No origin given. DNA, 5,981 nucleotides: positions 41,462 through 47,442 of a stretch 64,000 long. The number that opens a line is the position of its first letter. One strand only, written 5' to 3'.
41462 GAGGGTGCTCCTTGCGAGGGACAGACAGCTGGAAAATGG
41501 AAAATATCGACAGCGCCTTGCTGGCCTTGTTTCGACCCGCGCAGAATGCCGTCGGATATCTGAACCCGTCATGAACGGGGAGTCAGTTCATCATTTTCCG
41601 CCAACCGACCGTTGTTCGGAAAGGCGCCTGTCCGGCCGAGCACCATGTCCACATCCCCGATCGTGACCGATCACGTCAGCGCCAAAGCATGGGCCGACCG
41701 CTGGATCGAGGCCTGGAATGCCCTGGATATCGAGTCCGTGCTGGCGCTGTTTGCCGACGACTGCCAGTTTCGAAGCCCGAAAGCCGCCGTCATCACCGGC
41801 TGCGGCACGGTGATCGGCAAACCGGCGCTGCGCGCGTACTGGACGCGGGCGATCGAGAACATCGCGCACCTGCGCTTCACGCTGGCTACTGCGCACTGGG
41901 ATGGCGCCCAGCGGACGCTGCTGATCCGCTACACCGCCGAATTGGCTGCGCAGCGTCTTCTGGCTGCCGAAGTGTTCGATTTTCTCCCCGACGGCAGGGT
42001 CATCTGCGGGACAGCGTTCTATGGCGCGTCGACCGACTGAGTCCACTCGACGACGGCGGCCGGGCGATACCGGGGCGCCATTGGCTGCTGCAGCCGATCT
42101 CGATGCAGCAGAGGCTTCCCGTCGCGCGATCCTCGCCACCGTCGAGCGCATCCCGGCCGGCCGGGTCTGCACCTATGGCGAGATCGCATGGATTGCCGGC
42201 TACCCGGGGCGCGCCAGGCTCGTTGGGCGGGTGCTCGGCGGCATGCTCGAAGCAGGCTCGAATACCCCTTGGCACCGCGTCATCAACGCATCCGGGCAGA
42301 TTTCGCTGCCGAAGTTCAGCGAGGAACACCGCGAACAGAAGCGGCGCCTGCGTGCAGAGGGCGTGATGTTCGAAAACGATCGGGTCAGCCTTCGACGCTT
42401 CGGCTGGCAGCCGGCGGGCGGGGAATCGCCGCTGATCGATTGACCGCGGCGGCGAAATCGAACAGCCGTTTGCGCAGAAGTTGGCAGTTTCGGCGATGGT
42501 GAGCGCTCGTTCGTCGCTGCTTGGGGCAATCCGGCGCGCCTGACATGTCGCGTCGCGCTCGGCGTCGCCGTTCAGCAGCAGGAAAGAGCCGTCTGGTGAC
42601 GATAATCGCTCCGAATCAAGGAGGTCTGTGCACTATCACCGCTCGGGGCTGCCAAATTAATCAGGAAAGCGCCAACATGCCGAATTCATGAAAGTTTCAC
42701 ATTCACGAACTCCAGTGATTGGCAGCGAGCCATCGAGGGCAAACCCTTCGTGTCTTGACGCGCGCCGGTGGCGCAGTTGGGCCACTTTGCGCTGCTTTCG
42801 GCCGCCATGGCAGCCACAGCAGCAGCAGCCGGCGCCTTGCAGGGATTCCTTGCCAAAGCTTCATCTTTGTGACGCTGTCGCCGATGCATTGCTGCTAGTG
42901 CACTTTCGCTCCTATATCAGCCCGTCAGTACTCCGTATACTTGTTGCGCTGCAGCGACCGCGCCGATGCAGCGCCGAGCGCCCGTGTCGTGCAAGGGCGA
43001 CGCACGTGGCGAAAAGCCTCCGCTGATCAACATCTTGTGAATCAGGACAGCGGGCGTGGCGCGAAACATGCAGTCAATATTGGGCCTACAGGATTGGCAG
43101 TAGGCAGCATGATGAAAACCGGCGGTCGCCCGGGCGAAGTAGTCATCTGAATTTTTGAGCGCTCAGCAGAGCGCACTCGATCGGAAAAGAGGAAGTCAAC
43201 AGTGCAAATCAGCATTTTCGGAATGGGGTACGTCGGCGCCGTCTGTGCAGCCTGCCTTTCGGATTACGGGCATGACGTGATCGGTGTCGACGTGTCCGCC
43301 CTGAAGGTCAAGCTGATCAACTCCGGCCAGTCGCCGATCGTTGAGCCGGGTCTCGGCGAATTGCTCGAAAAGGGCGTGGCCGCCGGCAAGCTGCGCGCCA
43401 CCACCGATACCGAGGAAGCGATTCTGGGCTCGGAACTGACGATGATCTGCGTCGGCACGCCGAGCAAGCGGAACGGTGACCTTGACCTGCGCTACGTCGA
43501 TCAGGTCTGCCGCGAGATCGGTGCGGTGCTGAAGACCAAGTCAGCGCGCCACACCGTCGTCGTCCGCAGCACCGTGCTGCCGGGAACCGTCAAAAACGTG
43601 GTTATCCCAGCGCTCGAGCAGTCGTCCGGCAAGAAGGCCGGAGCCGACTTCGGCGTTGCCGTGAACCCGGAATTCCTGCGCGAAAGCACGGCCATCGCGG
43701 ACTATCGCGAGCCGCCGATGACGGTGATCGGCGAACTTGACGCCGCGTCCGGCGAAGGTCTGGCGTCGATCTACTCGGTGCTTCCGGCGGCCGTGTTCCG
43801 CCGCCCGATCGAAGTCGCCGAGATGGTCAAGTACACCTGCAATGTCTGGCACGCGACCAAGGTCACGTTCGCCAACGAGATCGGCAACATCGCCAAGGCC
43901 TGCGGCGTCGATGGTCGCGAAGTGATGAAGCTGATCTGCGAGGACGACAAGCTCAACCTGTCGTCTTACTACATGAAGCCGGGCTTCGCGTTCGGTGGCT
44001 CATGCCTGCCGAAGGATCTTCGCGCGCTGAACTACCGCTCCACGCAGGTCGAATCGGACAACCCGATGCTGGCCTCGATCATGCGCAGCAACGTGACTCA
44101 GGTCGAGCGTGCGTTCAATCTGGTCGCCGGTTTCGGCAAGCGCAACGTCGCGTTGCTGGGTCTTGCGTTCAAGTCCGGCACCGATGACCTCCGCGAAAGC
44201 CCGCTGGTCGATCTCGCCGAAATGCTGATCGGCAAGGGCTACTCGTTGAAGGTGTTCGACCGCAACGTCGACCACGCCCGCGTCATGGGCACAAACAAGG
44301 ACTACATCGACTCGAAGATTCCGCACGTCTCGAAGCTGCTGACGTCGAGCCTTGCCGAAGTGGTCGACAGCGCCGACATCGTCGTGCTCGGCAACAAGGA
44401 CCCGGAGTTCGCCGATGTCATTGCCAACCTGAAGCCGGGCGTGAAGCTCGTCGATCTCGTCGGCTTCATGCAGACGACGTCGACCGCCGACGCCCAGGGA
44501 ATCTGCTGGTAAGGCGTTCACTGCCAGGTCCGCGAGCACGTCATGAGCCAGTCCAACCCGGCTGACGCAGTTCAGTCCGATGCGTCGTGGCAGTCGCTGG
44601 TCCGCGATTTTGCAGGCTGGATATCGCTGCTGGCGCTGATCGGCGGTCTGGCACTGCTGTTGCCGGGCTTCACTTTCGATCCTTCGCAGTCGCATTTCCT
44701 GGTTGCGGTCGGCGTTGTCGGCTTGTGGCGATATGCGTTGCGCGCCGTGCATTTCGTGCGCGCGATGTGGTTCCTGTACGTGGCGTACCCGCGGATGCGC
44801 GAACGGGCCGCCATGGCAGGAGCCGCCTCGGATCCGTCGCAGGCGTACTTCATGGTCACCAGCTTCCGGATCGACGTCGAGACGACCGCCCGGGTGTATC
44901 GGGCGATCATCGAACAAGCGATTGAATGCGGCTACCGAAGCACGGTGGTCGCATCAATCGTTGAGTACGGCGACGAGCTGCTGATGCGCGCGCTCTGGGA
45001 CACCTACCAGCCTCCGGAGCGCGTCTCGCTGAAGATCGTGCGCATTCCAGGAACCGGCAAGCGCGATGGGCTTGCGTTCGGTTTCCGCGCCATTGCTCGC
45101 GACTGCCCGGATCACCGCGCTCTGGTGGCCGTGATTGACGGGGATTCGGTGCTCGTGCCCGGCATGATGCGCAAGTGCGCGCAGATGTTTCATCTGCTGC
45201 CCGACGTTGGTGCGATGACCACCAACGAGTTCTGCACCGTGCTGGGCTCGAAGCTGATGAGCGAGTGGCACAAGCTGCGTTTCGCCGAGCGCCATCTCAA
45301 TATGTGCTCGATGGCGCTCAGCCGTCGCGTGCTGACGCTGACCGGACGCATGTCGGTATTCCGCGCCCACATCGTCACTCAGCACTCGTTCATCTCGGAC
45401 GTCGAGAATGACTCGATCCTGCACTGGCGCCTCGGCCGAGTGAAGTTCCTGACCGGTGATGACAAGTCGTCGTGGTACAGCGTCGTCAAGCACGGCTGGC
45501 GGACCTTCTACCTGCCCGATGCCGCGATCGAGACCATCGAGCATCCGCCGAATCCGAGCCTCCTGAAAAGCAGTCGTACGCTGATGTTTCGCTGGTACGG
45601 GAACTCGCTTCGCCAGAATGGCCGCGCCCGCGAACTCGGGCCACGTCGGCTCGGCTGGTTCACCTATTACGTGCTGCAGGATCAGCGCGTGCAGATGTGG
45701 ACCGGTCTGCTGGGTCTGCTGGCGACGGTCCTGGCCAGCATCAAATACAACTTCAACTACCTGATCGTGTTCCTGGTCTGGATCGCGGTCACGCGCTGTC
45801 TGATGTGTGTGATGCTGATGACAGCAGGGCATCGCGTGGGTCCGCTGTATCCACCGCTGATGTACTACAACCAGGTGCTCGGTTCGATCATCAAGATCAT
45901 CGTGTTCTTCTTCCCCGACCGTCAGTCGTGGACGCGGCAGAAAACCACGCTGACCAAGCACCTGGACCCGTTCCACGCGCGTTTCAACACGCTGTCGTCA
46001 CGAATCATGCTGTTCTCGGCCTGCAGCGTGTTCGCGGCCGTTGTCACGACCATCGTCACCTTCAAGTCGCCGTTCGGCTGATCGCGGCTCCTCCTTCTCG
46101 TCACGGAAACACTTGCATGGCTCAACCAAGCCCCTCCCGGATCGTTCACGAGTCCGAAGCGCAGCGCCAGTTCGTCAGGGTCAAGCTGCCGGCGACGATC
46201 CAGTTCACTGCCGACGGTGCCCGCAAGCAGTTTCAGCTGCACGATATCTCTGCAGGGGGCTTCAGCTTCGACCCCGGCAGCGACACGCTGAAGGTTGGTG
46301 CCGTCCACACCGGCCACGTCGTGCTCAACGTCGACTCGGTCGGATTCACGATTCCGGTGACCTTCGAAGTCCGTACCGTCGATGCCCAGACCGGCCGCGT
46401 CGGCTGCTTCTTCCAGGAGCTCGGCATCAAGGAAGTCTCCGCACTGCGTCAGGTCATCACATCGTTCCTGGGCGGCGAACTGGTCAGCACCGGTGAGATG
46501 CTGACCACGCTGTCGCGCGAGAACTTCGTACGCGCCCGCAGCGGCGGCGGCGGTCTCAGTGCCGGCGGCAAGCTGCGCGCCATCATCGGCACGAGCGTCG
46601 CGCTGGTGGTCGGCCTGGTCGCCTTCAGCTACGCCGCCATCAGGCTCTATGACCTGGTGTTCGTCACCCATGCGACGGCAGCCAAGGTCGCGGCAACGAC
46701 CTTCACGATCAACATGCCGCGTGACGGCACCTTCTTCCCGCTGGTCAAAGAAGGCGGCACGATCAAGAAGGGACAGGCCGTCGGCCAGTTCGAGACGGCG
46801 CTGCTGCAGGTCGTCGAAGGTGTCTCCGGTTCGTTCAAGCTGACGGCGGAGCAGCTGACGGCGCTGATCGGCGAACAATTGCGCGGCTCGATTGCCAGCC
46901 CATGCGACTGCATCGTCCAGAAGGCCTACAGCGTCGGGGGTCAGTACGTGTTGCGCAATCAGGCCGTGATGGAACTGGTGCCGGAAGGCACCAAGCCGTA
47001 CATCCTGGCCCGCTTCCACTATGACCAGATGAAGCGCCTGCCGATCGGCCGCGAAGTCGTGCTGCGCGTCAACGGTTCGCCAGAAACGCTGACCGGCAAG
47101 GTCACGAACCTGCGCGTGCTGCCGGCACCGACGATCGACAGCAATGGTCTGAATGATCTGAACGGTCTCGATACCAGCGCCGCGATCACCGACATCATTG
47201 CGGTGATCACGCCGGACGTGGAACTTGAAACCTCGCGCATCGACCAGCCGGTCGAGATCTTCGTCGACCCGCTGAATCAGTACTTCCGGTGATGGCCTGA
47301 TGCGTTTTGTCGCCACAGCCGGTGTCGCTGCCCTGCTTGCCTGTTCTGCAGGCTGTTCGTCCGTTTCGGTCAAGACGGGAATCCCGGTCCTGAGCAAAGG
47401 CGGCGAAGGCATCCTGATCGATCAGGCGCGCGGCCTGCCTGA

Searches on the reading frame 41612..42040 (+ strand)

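Call 72: search_protein_families(library=pfam, proteins=[window:41612-42040:+], max_evalue=0.00001)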
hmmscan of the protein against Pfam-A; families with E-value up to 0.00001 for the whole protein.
window:41612-42040:+ (142 aa): 1 family
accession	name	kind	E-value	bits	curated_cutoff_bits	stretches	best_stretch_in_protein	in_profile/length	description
PF12680.13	SnoaL_2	-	1.4e-13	51.7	27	1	29-130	2-99/102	SnoaL-like domain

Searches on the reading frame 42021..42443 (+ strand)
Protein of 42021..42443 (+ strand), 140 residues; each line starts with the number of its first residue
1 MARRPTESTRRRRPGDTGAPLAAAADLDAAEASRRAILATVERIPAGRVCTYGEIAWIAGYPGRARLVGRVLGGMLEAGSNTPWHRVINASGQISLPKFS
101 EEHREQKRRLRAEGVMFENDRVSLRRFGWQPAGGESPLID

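Call 72: search_protein_families(library=pfam, proteins=[window:42021-42443:+], max_evalue=0.00001)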
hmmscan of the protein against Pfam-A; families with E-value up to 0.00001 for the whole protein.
window:42021-42443:+ (140 aa): 1 family
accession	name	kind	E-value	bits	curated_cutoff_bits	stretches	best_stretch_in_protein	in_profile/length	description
PF01035.26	DNA_binding_1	-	5.4e-20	71.5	27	1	34-115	3-81/81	6-O-methylguanine DNA methyltransferase, DNA binding domain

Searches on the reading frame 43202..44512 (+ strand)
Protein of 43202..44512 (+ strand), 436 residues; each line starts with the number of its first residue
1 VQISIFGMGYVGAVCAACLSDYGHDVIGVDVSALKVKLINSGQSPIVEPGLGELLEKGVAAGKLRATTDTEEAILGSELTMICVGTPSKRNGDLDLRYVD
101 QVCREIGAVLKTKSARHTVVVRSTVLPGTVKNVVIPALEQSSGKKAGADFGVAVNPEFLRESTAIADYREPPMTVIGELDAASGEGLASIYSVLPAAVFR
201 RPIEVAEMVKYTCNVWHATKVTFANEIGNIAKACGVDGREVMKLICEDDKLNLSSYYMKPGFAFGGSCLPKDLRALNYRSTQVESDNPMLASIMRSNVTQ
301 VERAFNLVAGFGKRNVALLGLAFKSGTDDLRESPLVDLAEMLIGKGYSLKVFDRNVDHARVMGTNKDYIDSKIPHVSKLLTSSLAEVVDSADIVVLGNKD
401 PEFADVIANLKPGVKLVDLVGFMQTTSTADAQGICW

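Call 3: search_protein_families(library=pfam, proteins=[window:43202-44512:+], max_evalue=0.01)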
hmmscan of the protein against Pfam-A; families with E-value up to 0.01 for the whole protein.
window:43202-44512:+ (436 aa): 6 families
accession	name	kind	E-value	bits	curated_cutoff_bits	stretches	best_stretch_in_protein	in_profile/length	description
PF03721.20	UDPG_MGDP_dh_N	-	6.4e-58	195.9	27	1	1-185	1-182/187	UDP-glucose/GDP-mannose dehydrogenase family, NAD binding domain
PF00984.24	UDPG_MGDP_dh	-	6.1e-26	90.8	25.4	1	205-297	2-92/94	UDP-glucose/GDP-mannose dehydrogenase family, central domain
PF03720.21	UDPG_MGDP_dh_C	-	2.6e-15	57.1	30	1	317-415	1-93/103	UDP-glucose/GDP-mannose dehydrogenase family, UDP binding domain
PF01210.29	NAD_Gly3P_dh_N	-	0.00031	21.2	23.1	0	2-86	1-79/158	NAD-dependent glycerol-3-phosphate dehydrogenase N-terminus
PF03446.21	NAD_binding_2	-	0.00041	20.8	21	0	2-87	1-66/161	NAD binding domain of 6-phosphogluconate dehydrogenase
PF02558.23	ApbA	-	0.0017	18.4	22.2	0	3-50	1-47/150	Ketopantoate reductase PanE/ApbA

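Call 5: search_protein_families(library=ncbifam, proteins=[window:43202-44512:+], max_evalue=0.001)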
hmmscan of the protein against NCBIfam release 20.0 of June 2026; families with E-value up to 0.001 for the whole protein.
window:43202-44512:+ (436 aa): 9 families
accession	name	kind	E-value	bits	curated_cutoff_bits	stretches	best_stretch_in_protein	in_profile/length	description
TIGR03026.1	NDP-sugDHase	subfamily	9.1e-124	413.3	189.8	1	1-406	1-394/413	nucleotide sugar dehydrogenase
NF041297.1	UDPGDh_AglM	equivalog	8.2e-95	318.2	670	1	1-368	1-372/429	UDP-glucose 6-dehydrogenase AglM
NF047673.2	TeichurnBiosyTuaD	equivalog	9.3e-72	242.5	700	1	2-366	3-365/439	UDP-glucose 6-dehydrogenase TuaD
NF040825.1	UDPMaNacDH_Arch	equivalog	6.1e-46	157.1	750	1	1-357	1-352/418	UDP-N-acetyl-D-mannosamine dehydrogenase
NF008286.0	PRK11064.1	equivalog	4.6e-36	124.3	459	1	2-408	5-404/420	UDP-N-acetyl-D-mannosamine dehydrogenase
NF011631.0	PRK15057.1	equivalog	2.1e-28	99.5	757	1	1-354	1-337/388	UDP-glucose 6-dehydrogenase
NF011729.0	PRK15182.1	equivalog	3.7e-15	55.6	592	1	2-361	8-362/425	Vi polysaccharide biosynthesis UDP-N-acetylglucosamine C-6 dehydrogenase TviB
NF000941.0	PRK00094.1-3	equivalog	0.00061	19.1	423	0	2-91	3-86/336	NAD(P)H-dependent glycerol-3-phosphate dehydrogenase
NF000942.0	PRK00094.1-4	subfamily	0.00077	18.7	257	0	1-89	3-83/334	NAD(P)H-dependent glycerol-3-phosphate dehydrogenase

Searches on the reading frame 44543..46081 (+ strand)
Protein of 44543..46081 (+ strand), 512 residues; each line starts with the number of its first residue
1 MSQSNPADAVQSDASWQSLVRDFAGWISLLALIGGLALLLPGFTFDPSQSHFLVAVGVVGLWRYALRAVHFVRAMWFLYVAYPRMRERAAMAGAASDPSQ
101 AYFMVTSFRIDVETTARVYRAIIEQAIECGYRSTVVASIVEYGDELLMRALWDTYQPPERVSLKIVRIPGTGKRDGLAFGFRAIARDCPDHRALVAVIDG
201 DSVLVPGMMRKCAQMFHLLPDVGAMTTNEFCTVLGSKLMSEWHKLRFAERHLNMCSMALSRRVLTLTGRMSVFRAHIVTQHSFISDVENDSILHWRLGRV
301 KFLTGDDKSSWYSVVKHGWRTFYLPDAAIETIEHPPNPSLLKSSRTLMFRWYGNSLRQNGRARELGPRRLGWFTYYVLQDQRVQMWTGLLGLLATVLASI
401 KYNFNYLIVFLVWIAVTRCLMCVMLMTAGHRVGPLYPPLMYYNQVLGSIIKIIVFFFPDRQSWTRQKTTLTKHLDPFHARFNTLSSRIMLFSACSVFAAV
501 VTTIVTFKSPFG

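Call 3: search_protein_families(library=pfam, proteins=[window:44543-46081:+], max_evalue=0.01)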
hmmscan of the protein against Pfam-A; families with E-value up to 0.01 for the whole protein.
window:44543-46081:+ (512 aa): 2 families
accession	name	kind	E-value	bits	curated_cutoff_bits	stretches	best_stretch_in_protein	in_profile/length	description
PF13641.12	Glyco_tranf_2_3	-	2.5e-41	142.6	27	1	101-354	3-230/230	Glycosyltransferase like family 2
PF13632.12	Glyco_trans_2_3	-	2.1e-19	70.6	27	1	195-416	2-192/198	Glycosyl transferase family group 2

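Call 5: search_protein_families(library=ncbifam, proteins=[window:44543-46081:+], max_evalue=0.001)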
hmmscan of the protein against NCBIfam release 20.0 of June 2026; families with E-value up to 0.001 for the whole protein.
window:44543-46081:+ (512 aa): 1 family
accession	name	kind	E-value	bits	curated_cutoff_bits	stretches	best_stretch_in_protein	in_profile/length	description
TIGR04242.1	nodulat_NodC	equivalog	0.00045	19.3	550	0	55-419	5-349/395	chitooligosaccharide synthase NodC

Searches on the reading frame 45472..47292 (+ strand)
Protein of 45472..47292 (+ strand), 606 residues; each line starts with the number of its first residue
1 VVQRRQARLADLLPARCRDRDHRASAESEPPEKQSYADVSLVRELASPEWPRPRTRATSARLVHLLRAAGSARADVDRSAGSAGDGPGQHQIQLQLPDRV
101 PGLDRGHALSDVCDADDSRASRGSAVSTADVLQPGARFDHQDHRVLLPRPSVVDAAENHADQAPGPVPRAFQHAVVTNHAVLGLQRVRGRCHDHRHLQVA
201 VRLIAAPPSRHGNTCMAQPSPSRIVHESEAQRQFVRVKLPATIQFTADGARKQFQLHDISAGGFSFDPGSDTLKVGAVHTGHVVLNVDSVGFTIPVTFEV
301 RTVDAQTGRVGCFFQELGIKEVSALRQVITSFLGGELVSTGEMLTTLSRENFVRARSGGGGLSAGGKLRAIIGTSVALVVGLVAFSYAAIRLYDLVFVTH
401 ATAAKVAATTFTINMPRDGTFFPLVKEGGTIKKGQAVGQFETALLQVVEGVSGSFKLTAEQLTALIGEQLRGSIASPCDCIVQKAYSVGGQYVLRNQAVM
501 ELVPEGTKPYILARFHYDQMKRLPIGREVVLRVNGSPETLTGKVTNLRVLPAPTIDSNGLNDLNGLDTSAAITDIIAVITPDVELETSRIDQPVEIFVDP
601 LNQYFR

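Call 3: search_protein_families(library=pfam, proteins=[window:45472-47292:+], max_evalue=0.01)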
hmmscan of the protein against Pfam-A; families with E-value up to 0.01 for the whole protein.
window:45472-47292:+ (606 aa): 2 families
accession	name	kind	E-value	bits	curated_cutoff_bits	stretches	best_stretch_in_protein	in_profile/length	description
PF07238.19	PilZ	-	5.4e-07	30.3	22.5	1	231-329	2-100/102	PilZ domain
PF13437.12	HlyD_3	-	9.1e-06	26.8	22.2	1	474-548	2-77/106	HlyD family secretion protein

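Call 5: search_protein_families(library=ncbifam, proteins=[window:45472-47292:+], max_evalue=0.001)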
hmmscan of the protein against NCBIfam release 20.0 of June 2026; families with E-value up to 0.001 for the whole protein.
window:45472-47292:+ (606 aa): 2 families
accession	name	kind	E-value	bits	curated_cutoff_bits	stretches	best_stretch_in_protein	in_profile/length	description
TIGR00998.1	8a0101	subfamily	0.0001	21.4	390.8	1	471-548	204-282/334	EmrA/EmrK family multidrug efflux transporter periplasmic adaptor subunit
TIGR01843.1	type_I_hlyD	subfamily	0.00038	19.6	208.65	1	439-544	238-344/422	HlyD family type I secretion periplasmic adaptor subunit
